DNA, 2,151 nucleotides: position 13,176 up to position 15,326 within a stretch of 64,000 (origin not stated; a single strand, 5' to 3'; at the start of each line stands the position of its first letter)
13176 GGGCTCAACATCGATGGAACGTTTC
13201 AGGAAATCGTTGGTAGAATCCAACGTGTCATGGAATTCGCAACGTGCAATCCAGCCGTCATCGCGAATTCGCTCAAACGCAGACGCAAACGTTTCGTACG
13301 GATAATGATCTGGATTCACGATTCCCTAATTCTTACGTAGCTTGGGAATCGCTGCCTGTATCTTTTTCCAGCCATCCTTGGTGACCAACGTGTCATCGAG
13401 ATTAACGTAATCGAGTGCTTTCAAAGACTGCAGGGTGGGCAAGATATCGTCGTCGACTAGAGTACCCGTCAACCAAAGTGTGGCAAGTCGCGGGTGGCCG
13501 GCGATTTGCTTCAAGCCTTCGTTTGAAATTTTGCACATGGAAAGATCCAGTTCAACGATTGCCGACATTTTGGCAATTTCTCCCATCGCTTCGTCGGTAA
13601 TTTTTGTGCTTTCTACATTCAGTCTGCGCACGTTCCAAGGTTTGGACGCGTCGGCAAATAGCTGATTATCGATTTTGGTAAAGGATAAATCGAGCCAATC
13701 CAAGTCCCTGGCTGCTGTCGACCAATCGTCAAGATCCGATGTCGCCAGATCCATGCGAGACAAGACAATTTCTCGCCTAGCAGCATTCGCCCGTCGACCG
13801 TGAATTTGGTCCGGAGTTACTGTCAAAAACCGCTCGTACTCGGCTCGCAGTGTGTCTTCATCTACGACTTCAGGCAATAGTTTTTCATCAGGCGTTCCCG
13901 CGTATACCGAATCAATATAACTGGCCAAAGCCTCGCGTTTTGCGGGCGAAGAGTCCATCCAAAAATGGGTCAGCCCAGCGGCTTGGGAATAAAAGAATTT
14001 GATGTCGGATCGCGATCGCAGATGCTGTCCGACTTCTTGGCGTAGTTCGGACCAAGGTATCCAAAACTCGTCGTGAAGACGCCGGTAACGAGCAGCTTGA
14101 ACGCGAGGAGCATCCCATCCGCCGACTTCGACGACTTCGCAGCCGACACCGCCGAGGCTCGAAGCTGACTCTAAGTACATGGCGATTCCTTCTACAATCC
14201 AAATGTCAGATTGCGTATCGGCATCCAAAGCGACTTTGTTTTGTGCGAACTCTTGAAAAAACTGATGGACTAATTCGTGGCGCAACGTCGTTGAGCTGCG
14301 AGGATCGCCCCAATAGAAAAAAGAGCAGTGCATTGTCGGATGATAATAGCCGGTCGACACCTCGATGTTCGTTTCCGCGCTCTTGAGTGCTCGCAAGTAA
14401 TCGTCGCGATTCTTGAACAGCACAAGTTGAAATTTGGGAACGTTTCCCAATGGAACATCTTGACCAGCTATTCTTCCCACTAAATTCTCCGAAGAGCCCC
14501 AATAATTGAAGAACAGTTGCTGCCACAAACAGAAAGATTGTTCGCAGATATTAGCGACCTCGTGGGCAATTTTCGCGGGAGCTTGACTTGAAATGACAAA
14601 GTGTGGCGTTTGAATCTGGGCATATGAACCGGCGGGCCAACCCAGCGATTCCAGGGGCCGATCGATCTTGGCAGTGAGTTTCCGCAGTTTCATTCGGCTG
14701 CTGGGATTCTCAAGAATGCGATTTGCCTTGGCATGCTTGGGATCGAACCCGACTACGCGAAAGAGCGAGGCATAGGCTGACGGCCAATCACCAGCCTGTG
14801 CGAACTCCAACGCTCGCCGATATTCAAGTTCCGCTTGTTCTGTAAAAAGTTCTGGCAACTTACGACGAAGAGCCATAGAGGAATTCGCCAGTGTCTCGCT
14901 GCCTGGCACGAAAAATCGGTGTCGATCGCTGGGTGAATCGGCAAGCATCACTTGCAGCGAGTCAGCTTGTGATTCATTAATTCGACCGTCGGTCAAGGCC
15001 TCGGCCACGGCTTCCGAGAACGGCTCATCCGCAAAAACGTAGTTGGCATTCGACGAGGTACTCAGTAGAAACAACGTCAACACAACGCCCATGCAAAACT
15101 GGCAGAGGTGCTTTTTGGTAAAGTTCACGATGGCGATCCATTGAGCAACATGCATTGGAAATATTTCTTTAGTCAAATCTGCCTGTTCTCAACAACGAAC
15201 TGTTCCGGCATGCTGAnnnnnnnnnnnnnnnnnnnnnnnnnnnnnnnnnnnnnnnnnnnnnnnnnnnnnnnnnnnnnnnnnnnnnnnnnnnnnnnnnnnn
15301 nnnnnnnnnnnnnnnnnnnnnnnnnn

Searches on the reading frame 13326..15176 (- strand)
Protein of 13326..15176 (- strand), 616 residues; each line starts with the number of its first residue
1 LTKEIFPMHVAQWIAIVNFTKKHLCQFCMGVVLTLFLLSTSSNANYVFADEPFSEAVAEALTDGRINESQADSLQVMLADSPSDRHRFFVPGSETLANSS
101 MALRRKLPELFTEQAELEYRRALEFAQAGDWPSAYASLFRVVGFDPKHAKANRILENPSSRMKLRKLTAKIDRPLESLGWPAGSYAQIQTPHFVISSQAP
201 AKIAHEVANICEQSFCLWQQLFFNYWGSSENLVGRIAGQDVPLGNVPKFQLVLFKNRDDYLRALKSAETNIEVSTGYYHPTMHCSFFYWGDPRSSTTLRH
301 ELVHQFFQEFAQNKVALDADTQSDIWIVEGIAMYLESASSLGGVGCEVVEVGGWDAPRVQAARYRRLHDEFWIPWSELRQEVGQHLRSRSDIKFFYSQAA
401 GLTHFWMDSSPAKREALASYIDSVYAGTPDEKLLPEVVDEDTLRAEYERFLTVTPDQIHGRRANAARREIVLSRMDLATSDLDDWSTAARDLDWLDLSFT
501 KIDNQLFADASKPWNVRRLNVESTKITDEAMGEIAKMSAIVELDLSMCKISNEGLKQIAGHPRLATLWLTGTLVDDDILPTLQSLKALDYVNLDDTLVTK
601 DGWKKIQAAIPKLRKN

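Call 31: search_protein_families(library=pfam, proteins=[window:13326-15176:-], max_evalue=0.001)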
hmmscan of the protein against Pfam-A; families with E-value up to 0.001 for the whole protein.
window:13326-15176:- (616 aa): 2 families
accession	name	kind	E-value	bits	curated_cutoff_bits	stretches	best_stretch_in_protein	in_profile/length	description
PF07607.17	DUF1570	-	3e-05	24.8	22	1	296-423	3-121/129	Protein of unknown function (DUF1570)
PF13516.12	LRR_6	-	3.5e-05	24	23.4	0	542-559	7-24/24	Leucine Rich repeat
